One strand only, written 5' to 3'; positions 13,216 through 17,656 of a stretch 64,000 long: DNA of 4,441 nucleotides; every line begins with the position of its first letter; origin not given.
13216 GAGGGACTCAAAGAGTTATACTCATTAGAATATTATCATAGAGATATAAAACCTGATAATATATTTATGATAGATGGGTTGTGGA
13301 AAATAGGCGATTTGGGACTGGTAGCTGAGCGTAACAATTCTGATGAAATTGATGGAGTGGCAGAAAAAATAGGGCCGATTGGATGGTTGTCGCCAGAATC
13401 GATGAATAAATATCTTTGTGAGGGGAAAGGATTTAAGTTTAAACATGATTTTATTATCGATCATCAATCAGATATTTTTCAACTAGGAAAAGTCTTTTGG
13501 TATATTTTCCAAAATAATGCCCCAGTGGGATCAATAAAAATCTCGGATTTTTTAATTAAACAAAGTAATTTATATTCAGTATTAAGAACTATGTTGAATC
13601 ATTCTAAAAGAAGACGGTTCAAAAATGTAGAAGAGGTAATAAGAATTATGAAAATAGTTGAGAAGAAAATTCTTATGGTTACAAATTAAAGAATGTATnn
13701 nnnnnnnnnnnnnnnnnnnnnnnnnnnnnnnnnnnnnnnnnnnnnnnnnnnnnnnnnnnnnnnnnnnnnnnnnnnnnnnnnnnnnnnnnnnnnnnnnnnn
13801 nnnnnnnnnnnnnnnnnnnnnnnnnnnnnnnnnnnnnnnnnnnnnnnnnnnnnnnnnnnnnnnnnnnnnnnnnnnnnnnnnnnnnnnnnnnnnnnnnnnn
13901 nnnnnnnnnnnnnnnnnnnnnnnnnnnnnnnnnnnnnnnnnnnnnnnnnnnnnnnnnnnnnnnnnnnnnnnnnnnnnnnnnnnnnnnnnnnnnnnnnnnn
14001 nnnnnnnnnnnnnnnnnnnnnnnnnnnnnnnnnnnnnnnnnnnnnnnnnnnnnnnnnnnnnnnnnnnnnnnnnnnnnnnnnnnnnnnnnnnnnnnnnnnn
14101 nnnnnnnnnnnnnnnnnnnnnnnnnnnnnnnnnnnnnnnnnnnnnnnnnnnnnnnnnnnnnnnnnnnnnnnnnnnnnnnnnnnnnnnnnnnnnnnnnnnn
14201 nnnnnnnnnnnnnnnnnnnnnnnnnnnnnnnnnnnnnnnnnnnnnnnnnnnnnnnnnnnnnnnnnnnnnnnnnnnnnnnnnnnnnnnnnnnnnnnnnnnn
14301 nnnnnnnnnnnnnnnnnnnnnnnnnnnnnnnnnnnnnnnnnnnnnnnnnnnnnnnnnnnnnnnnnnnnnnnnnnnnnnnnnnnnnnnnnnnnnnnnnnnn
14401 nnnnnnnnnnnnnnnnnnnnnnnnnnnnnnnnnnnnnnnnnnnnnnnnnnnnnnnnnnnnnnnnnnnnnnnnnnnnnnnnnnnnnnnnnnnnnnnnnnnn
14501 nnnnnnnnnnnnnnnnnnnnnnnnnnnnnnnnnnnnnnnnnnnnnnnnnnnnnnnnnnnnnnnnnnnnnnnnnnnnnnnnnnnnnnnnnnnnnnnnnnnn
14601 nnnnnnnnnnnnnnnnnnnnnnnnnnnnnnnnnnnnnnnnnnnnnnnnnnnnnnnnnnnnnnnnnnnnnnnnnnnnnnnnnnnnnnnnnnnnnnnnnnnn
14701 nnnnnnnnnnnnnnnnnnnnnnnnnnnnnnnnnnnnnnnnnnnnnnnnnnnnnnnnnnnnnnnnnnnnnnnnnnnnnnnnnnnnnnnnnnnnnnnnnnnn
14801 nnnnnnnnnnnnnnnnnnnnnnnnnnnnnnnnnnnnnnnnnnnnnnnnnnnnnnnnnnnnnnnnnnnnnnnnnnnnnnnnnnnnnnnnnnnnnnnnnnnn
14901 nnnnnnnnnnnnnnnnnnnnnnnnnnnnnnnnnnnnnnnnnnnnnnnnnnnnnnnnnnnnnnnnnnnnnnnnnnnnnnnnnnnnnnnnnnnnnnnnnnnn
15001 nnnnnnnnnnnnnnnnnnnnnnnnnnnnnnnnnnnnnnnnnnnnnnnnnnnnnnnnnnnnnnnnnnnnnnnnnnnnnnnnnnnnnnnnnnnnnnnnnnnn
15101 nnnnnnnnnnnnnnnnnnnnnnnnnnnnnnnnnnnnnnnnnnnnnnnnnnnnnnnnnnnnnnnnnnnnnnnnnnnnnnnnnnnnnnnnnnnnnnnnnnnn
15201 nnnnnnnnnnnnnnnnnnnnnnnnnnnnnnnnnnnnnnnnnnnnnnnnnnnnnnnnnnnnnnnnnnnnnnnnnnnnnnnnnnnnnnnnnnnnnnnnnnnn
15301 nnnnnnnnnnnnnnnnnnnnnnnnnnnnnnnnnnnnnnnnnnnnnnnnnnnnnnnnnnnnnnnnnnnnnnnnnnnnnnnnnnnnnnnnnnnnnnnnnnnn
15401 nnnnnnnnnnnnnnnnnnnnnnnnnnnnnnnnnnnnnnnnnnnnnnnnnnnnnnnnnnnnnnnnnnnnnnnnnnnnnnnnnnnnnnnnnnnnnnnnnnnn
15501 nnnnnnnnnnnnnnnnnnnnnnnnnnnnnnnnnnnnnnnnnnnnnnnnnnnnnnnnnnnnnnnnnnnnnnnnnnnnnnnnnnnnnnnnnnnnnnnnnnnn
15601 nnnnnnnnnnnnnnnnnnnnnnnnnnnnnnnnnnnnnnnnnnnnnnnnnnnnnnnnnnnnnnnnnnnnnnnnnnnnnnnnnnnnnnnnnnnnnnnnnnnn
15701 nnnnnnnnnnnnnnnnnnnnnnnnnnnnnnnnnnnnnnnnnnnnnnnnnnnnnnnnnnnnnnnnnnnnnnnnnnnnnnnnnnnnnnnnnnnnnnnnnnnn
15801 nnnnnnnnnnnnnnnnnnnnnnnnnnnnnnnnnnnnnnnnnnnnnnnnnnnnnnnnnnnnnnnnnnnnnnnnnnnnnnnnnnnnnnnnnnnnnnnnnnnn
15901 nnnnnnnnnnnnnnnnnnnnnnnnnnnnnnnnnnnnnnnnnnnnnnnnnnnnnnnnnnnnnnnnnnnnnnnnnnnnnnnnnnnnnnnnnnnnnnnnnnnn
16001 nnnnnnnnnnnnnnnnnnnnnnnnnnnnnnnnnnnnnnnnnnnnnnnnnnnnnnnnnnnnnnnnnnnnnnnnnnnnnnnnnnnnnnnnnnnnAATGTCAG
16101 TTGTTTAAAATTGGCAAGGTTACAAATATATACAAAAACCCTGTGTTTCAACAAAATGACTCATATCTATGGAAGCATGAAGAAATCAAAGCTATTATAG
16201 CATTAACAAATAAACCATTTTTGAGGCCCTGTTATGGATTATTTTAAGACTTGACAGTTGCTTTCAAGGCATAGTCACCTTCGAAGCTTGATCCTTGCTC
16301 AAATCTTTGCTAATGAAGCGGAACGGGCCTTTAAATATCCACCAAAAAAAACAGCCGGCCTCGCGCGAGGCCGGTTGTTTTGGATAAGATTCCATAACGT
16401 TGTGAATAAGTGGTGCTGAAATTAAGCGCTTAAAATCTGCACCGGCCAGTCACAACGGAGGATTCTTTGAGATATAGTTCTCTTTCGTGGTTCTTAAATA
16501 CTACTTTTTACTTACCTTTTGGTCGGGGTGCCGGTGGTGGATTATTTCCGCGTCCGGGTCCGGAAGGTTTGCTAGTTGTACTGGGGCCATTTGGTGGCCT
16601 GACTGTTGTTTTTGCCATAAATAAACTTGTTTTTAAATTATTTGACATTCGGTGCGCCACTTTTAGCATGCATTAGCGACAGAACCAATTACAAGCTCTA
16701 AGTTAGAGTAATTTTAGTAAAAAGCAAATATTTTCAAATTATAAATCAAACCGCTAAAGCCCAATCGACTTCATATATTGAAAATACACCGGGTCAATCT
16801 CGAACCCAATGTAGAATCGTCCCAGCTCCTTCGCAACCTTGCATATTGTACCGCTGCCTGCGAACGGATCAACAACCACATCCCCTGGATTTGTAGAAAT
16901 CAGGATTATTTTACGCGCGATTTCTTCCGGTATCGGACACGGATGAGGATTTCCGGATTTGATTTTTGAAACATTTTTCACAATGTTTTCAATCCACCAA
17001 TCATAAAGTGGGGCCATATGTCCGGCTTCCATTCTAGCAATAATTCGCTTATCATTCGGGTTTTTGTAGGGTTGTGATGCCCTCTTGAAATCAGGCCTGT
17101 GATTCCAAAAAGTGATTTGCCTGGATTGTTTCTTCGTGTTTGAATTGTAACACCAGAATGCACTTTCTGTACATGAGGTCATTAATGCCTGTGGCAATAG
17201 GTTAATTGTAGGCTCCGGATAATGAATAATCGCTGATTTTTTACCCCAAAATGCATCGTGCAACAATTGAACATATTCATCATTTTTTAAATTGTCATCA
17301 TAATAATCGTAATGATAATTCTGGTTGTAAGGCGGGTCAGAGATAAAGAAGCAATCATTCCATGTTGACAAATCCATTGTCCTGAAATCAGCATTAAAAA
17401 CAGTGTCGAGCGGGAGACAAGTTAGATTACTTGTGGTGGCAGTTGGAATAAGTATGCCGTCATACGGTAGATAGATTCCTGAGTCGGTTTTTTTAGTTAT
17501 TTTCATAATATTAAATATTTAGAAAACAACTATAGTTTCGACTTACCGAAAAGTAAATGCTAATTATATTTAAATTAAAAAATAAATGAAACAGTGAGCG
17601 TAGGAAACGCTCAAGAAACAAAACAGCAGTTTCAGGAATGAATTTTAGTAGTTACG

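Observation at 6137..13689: Ssp-like phosphorothioation module (DUF4007-like / large ATPase / PAPS-reductase-like) joined to a DUF262-only protein and a eukaryotic-type Ser/Thr kinase instead of a canonical SspE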

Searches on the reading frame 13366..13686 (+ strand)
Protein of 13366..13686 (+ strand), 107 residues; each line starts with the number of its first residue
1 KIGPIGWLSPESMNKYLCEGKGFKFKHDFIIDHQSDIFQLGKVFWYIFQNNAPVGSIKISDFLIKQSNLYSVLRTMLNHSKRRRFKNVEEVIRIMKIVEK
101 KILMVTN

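Call 30: find_related_loci(query=A2, collection=metagenome_contigs, flank=10000)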
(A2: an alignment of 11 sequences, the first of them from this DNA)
Query A2 (107 aa) in metagenome_contigs; peptide patterns used: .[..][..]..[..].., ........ (x = any residue, [..] = any of these).
242 stretches matched a pattern; 169 encode a relative of the query (tblastn E <= 1e-3); the best 80 are kept; 80 distinct loci.
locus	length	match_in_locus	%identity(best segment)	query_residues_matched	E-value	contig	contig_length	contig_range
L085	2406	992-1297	73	2-103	3e-49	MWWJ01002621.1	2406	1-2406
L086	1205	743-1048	68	2-103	2e-50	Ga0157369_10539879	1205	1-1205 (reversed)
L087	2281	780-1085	65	2-103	2e-48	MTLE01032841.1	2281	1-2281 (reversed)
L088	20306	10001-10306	64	2-103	3e-47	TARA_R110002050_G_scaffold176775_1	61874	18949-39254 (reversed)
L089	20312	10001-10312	64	1-104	2e-46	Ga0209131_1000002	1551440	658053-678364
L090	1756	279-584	66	2-103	2e-46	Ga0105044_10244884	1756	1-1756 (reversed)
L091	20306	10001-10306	66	2-103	5e-45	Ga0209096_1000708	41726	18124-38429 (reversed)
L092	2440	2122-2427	65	2-103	3e-44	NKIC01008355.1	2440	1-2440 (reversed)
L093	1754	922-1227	64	2-103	1e-44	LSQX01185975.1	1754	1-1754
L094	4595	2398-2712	62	2-106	5e-44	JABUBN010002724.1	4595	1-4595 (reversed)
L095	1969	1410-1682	67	2-92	4e-44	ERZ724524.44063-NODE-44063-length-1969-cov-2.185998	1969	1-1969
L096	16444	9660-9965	63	2-103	4e-43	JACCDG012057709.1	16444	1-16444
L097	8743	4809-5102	62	2-99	2e-42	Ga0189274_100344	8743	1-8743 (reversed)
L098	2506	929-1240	60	2-105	2e-40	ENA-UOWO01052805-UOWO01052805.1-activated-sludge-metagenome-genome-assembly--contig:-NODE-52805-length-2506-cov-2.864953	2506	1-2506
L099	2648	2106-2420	56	1-105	4e-39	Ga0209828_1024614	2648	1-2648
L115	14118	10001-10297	60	2-100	2e-35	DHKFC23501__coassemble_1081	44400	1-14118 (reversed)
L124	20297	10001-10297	57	2-101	2e-34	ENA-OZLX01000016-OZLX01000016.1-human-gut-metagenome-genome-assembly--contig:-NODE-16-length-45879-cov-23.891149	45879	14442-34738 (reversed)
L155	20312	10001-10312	54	2-106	4e-33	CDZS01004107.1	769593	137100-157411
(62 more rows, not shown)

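Call 35: search_protein_families(library=pfam, proteins=[L124:2891-5239:+, L124:5466-7634:+, L124:7641-8219:+, L124:10319-10897:+, L124:10918-11946:+, L115:5218-6288:+, L115:6276-7157:+, L115:7247-8203:+, L115:10417-12471:+, L115:12495-13952:+], max_evalue=0.01)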
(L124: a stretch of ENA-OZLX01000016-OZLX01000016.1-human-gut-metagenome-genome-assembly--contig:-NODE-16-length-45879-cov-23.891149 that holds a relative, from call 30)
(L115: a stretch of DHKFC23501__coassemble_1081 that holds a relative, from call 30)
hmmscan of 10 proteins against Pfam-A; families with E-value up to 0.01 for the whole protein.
L124:2891-5239:+ (782 aa): 7 families
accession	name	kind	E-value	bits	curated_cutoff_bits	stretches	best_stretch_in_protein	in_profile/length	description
PF04851.21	ResIII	-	4e-25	89.1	22.5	1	308-479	3-164/164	Type III restriction enzyme, res subunit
PF00270.35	DEAD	-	7.1e-15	55.6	26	1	311-481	2-164/167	DEAD/DEAH box helicase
PF00271.37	Helicase_C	-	5.2e-12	46.4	23.5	1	657-714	52-109/110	Helicase conserved C-terminal domain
PF00176.29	SNF2-rel_dom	-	3.2e-08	33.5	24.9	1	322-477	15-163/290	SNF2-related domain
PF18766.7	SWI2_SNF2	-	3.2e-06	27.4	26.7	1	317-510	10-181/221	SWI2/SNF2 ATPase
PF16203.11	ERCC3_RAD25_C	-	0.00095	19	27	1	656-716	91-153/248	ERCC3/RAD25/XPB C-terminal helicase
PF13091.12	PLDc_2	-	0.0023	18.2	27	1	136-194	63-115/132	PLD-like domain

L124:5466-7634:+ (722 aa): 6 families
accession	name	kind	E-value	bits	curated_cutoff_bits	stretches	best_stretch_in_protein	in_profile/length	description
PF13476.12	AAA_23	-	3.6e-19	70.6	27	1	6-218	2-199/201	AAA domain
PF13175.12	AAA_15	-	1.8e-12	48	32.1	1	1-372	1-239/374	AAA ATPase domain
PF02463.25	SMC_N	-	1.2e-10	41.6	40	1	3-93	2-95/220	RecF/RecN/SMC N terminal domain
PF13555.12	AAA_29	-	1.1e-05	25.6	27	1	5-49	3-46/61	P-loop containing region of AAA domain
PF13304.12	AAA_21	-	0.0047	17.5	27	1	27-129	1-99/304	AAA domain, putative AbiEii toxin, Type IV TA system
PF00005.33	ABC_tran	-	0.0085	17.1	25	1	27-91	13-76/137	ABC transporter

L124:7641-8219:+ (192 aa): 0 families

L124:10319-10897:+ (192 aa): 0 families

L124:10918-11946:+ (342 aa): 1 family
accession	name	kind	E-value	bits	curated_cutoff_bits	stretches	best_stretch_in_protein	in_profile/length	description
PF13310.11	Virulence_RhuM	-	3.3e-104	348.1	33.7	1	70-323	1-249/252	Virulence protein RhuM family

L115:5218-6288:+ (356 aa): 1 family
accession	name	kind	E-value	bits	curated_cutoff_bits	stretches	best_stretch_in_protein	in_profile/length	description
PF13395.12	HNH_4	-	2.8e-12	46.9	22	1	233-280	1-53/54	HNH endonuclease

L115:6276-7157:+ (293 aa): 8 families
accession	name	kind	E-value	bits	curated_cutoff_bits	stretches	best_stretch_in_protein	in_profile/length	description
PF01230.28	HIT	-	3.7e-26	92.1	21.5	1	183-273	7-97/98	HIT domain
PF11969.13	DcpS_C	-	1.3e-14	55.1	24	1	173-269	2-100/114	Scavenger mRNA decapping enzyme C-term binding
PF13489.12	Methyltransf_23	-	6.1e-12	46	27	1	25-118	9-119/164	Methyltransferase domain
PF08242.18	Methyltransf_12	-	4e-07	31.1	30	0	75-112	62-97/98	Methyltransferase domain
PF13649.12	Methyltransf_25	-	7.8e-07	30.1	27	0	42-68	1-29/97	Methyltransferase domain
PF08241.18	Methyltransf_11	-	1.7e-06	29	21.2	0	43-68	1-26/95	Methyltransferase domain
PF02744.22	GalP_UDP_tr_C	-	1.1e-05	25.6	29.2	1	184-267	31-118/165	Galactose-1-phosphate uridyl transferase, C-terminal domain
PF13847.12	Methyltransf_31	-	3.3e-05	24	27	0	74-115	70-109/145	Methyltransferase domain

L115:7247-8203:+ (318 aa): 3 families
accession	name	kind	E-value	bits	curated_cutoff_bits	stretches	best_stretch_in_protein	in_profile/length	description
PF12762.13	DDE_Tnp_IS1595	-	9.4e-19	68.4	27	1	125-283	1-153/153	ISXO2-like transposase domain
PF12760.12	Zn_ribbon_IS1595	-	2.9e-08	34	25.4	1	11-55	1-45/46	Transposase zinc-ribbon domain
PF25164.1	CoiA_N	-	0.00018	21.4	26.3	0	44-63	14-33/50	Competence protein CoiA, N-terminal domain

L115:10417-12471:+ (684 aa): 6 families
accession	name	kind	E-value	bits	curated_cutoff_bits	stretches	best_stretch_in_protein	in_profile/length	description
PF09334.17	tRNA-synt_1g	-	2.7e-163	543.7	20.1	1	13-401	2-390/391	tRNA synthetases class I (M)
PF01588.26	tRNA_bind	-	4e-23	81.8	27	1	588-681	1-95/96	Putative tRNA binding domain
PF19303.5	Anticodon_3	-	2.1e-20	73.5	23.5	1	413-554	1-144/152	Anticodon binding domain of methionyl tRNA ligase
PF00133.28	tRNA-synt_1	-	4.1e-16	59.2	22.7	1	5-251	18-245/414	tRNA synthetases class I (I, L, M and V)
PF08264.19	Anticodon_1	-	1.5e-05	25.3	25.1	1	423-531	1-106/148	Anticodon-binding domain of tRNA ligase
PF01406.26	tRNA-synt_1e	-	0.00045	20.1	27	0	24-135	22-132/301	tRNA synthetases class I (C) catalytic domain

L115:12495-13952:+ (485 aa): 3 families
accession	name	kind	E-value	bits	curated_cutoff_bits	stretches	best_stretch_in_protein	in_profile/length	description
PF13440.11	Polysacc_synt_3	-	6.1e-71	239.5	23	1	38-327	2-291/293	Polysaccharide biosynthesis protein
PF01943.22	Polysacc_synt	-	8.9e-27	94.6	28.2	1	14-278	2-272/274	Polysaccharide biosynthesis protein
PF01554.23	MatE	-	0.0032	17.6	24.9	0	74-170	63-160/161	MatE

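Call 36: search_protein_families(library=padloc, proteins=[L124:2891-5239:+, L124:5466-7634:+, L124:7641-8219:+, L124:10319-10897:+, L124:10918-11946:+, L115:5218-6288:+, L115:6276-7157:+, L115:7247-8203:+, L115:10417-12471:+, L115:12495-13952:+], max_evalue=0.01)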
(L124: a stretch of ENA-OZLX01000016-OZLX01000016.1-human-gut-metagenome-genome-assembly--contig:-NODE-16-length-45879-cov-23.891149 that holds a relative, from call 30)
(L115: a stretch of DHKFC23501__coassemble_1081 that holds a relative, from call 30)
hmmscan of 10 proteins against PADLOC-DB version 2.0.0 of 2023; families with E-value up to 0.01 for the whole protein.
L124:2891-5239:+ (782 aa): 26 families (the best 25 are shown)
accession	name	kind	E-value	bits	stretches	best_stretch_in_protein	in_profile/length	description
PDLC02706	PbeA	-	0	1092.9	1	30-777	1-722/722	PbeA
PDLC02707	PbeA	-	9.8e-177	587.5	1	31-766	10-668/672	PbeA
PDLC02704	PbeA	-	2.9e-159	529.7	1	42-764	20-679/682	PbeA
PDLC02703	PbeA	-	2.4e-64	216.1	2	43-603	21-516/626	PbeA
PDLC02705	PbeA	-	2.1e-50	169.6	2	43-580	21-509/691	PbeA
PDLC03597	REase_MTase_IIG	-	2.6e-11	39.8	2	671-731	552-612/1646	Type IIG restriction enzyme-methyltransferase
PDLC01439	typeIV_DinG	-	1.3e-10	38.6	1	299-373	7-78/575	CAS-IV-A; associated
PDLC02193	PLD_Helicase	-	3.6e-07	26.7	1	30-191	4-155/905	-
PDLC01763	Cas3b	-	4e-07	27.1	1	300-378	236-317/762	-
PDLC03051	REase_MTase_I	-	1.3e-06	23.8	1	310-369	179-242/1591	Type I restriction enzyme-methyltransferase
PDLC01765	Cas3c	-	1.1e-05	22.6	1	321-395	178-251/612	-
PDLC03658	mREase_IV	-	1.7e-05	20.7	1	658-728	489-559/953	Type IV methyl-directed restriction enzyme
PDLC01759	Cas3b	-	1.9e-05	21.6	1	311-393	215-299/711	-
PDLC02082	Cas3b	-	2.4e-05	20.9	1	282-406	204-328/734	-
PDLC01252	Cas3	-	4.1e-05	21.2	1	333-453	8-124/324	CAS-I; effector_G3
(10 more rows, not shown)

L124:5466-7634:+ (722 aa): 38 families (the best 25 are shown)
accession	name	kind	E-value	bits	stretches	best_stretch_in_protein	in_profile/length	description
PDLC03859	LmuB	-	1.7e-25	88.3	1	1-688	3-586/611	-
PDLC02722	PbeC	-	3.3e-22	76.9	2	1-282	1-277/643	PbeC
PDLC02730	PbeC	-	8.3e-19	65.8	2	1-276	1-298/651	PbeC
PDLC02750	PbeC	-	2.6e-18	64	2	1-265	1-259/629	PbeC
PDLC02741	PbeC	-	4e-18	63.3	2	1-278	1-287/644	PbeC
PDLC02739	PbeC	-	9.7e-16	55.6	2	1-274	1-278/644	PbeC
PDLC02714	PbeC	-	1e-15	55.6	1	1-280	1-286/651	PbeC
PDLC03865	LmuB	-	3.7e-15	53.2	2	1-49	1-55/1007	-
PDLC04135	mad3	-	1.9e-14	52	1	3-257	2-250/374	mads_3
PDLC03868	LmuB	-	1.2e-12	45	2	4-55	7-58/1035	-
PDLC00090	GajA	-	5.6e-11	39.8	1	1-89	1-88/659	AAA ATPase domain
PDLC02756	PbeC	-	9.3e-11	39.4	2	1-99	1-111/643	PbeC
PDLC00278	PtuA1|PtuA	-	2.5e-10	38.2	1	1-77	1-76/436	AAA ATPase domain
PDLC02753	PbeC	-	3.9e-10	36.7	1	1-313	1-327/648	PbeC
PDLC03861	LmuB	-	2e-09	34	1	3-88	210-294/1213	-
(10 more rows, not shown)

L124:7641-8219:+ (192 aa): 0 families

L124:10319-10897:+ (192 aa): 0 families

L124:10918-11946:+ (342 aa): 37 families (the best 25 are shown)
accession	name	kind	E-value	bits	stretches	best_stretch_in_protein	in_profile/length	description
PDLC04851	PDC-S05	-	7e-150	496.8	1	1-333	1-331/342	-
PDLC04868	PDC-S05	-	6.9e-140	463.9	1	10-332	4-325/335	-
PDLC04871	PDC-S05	-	3.7e-128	426.3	1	11-335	130-455/468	-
PDLC04853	PDC-S05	-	5.5e-122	405.1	1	10-331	4-320/336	-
PDLC04852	PDC-S05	-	1e-111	371.2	1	8-331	7-326/346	-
PDLC04843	PDC-S05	-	7.1e-99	329.1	1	11-320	5-306/330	-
PDLC04864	PDC-S05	-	3.3e-92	306.7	1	67-330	2-260/277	-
PDLC04870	PDC-S05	-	8.8e-89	294.5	1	7-215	4-209/214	-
PDLC04876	PDC-S05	-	1.9e-64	214.6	1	9-175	5-171/174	-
PDLC04854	PDC-S05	-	2.7e-50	169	1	14-199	6-193/212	-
PDLC04872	PDC-S05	-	4.7e-48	160.8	1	13-141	6-134/152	-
PDLC04965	PDC-S23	-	5.9e-45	152.1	1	12-211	5-206/327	-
PDLC04964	PDC-S23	-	1.3e-43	147.5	1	17-139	9-131/331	-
PDLC04860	PDC-S05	-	1.1e-41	140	2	1-84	6-89/141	-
PDLC04858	PDC-S05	-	8.4e-41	136.9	1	11-140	4-130/138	-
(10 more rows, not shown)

L115:5218-6288:+ (356 aa): 4 families
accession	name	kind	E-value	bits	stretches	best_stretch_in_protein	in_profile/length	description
PDLC01460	Cas9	-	2.6e-06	23.9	1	232-287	501-555/901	"CAS-II-A,CAS-II-B,CAS-II-C; effector__SPE"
PDLC01256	Cas9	-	3.4e-06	24.2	1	232-282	513-566/711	"CAS-II-A,CAS-II-B,CAS-II-C; effector__SPE"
PDLC00973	Cas9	-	1.1e-05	22.2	1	232-280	606-660/830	CRISPR subtype II RNA-guided endonuclease Cas9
PDLC01580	Cas9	-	0.00014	18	1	234-293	826-887/1329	"CAS-II-A,CAS-II-B,CAS-II-C; effector__SPE"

L115:6276-7157:+ (293 aa): 2 families
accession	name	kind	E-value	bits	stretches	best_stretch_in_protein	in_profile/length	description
PDLC00441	ThsC2|ThsC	-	1e-12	46.1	1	170-268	11-112/148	HIT family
PDLC04134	mad2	-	2.5e-05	21.3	0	73-124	353-404/492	mads_2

L115:7247-8203:+ (318 aa): 0 families

L115:10417-12471:+ (684 aa): 0 families

L115:12495-13952:+ (485 aa): 0 families

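Call 69: list_cluster_members(proteins=[L124:9341-10309:+, L124:8232-9335:+, L155:3924-7133:+, L155:10309-12594:+, L155:12826-14994:+])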
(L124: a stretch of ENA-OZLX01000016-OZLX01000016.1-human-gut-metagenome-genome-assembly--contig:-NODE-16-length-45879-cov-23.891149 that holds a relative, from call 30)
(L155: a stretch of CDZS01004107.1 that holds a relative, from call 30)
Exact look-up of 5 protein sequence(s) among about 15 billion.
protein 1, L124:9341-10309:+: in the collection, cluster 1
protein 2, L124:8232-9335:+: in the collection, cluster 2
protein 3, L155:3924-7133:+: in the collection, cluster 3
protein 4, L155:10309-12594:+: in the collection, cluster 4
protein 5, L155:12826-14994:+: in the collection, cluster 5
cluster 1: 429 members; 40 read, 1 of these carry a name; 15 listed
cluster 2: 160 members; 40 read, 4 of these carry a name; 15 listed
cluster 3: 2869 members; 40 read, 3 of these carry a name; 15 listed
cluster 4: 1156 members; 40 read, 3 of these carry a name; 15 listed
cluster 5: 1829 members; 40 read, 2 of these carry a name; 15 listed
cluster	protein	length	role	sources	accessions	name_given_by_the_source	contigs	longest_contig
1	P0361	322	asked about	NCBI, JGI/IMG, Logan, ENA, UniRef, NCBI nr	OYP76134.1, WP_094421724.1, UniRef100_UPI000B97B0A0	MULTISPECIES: protein kinase domain-containing protein [Bacteroidales] | serine/threonine protein kinase | protein kinase domain-containing protein n=1 Tax=Bacteroidales TaxID=171549 ...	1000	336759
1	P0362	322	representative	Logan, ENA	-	-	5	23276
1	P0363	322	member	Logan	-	-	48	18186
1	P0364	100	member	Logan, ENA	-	-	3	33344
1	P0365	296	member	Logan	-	-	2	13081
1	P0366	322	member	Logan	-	-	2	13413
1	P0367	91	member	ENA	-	-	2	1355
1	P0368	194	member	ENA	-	-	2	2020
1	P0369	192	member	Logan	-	-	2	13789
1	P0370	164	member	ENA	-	-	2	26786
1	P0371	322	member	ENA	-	-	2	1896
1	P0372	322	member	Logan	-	-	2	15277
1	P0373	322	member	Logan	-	-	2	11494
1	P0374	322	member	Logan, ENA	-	-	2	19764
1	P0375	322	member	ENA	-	-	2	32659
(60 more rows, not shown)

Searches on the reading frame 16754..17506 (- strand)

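Call 80: search_protein_families(library=pfam, proteins=[window:16754-17506:-], max_evalue=0.001)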
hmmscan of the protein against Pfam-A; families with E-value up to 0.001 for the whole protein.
window:16754-17506:- (250 aa): 2 families
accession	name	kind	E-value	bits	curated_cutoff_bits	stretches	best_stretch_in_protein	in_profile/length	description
PF01555.25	N6_N4_Mtase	-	4.4e-29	102.4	26.7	1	114-246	99-220/221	DNA methylase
PF01170.24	UPF0020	-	0.00068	19.8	22.3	0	188-221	8-42/197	RMKL-like, methyltransferase domain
